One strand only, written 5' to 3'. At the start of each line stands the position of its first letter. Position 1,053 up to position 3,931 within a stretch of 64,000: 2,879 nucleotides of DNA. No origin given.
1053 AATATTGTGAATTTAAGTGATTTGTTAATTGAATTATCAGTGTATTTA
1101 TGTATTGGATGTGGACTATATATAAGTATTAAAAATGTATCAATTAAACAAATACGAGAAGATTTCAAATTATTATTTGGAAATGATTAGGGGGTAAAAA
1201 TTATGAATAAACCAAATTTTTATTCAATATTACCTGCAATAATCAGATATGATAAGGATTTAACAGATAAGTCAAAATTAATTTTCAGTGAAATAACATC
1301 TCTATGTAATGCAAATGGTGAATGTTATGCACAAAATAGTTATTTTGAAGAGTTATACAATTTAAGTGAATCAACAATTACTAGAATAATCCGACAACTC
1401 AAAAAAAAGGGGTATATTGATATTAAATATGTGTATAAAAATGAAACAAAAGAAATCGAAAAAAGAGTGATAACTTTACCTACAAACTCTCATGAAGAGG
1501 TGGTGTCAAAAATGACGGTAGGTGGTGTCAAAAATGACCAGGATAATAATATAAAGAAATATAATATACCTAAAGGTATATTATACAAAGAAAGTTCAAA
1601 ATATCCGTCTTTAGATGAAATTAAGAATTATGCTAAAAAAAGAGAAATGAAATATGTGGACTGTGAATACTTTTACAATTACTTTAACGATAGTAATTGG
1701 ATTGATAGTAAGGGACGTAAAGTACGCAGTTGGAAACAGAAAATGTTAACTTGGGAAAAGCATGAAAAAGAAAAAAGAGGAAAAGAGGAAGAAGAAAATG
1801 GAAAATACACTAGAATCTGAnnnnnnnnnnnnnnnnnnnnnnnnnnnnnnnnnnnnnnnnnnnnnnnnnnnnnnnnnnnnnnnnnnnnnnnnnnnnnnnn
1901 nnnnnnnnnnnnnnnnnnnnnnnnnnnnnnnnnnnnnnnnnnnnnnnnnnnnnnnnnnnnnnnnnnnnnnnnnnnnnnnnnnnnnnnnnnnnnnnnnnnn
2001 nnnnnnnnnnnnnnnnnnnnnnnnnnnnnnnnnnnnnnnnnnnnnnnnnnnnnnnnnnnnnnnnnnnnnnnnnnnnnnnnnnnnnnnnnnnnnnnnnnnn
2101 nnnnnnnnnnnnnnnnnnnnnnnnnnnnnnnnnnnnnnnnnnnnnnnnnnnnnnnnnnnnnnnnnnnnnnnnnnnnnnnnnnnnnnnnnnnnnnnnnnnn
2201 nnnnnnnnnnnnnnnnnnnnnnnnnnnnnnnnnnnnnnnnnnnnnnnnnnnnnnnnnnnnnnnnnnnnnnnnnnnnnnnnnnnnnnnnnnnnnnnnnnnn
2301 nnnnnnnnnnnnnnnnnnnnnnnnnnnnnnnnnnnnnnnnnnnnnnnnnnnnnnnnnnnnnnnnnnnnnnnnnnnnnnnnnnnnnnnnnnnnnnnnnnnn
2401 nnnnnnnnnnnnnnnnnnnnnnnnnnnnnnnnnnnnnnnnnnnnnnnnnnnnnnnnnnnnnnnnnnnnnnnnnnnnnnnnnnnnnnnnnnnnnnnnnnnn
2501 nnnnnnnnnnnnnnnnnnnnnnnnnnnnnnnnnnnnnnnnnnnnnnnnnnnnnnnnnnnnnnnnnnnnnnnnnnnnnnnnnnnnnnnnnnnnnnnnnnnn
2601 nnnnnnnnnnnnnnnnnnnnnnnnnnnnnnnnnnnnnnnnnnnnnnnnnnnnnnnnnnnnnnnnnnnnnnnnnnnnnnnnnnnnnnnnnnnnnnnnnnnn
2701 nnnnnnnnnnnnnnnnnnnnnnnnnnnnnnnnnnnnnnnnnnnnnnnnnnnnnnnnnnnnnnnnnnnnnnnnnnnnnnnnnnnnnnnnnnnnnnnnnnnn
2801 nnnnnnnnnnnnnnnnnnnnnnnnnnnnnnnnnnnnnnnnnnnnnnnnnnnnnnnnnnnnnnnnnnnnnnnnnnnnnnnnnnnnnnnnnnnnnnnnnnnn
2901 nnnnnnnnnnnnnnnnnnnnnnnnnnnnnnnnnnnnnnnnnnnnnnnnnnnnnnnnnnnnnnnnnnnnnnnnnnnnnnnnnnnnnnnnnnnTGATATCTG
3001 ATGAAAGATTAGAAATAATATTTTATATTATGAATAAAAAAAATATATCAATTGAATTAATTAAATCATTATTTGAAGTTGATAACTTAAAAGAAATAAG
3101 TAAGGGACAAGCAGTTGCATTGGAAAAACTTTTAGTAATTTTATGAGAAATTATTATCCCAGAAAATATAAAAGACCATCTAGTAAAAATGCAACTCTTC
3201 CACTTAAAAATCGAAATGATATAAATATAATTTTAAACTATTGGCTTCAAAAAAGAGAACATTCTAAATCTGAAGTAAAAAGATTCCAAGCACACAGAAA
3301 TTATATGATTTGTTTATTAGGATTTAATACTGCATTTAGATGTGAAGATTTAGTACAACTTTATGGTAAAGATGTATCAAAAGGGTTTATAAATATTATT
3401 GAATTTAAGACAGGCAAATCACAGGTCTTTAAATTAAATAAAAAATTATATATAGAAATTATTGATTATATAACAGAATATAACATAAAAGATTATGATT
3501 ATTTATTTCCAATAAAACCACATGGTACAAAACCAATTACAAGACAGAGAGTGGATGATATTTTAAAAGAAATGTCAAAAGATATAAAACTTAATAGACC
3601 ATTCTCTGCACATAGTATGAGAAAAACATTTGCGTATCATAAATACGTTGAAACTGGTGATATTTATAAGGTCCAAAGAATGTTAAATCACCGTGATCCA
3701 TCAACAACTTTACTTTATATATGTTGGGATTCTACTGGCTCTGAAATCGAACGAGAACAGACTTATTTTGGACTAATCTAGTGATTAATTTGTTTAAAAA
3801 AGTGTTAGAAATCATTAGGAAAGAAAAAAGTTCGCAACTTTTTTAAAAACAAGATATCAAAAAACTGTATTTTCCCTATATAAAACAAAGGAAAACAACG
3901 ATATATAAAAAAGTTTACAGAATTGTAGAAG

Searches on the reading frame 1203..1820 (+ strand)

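Call 27: search_protein_families(library=pfam, proteins=[window:1203-1820:+], max_evalue=0.001)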
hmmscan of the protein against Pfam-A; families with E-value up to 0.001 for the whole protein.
window:1203-1820:+ (205 aa): 3 families
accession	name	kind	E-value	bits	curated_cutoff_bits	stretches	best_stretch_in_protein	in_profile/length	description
PF13730.12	HTH_36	-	5.5e-12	45.7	25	1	19-72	2-55/55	Helix-turn-helix domain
PF21120.3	MCM_WH_arc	-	0.0002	21.8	26.1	1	22-72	1-54/63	Archaeal MCM, winged-helix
PF15977.11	HTH_46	-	0.00042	20.7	29.3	1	45-75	26-56/68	Winged helix-turn-helix DNA binding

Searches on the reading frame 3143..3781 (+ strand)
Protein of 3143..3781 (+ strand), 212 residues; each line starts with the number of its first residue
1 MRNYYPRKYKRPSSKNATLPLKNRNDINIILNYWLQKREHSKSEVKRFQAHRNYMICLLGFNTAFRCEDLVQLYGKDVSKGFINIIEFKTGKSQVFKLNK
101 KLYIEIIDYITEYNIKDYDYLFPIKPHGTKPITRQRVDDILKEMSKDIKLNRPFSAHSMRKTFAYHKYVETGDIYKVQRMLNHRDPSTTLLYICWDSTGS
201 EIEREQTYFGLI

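Call 27: search_protein_families(library=pfam, proteins=[window:3143-3781:+], max_evalue=0.001)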
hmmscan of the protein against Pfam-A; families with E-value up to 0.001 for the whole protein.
window:3143-3781:+ (212 aa): 1 family
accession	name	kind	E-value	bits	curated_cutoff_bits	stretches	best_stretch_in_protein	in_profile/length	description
PF00589.27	Phage_integrase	-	1.2e-21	77.7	27.1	1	49-193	20-166/172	Phage integrase family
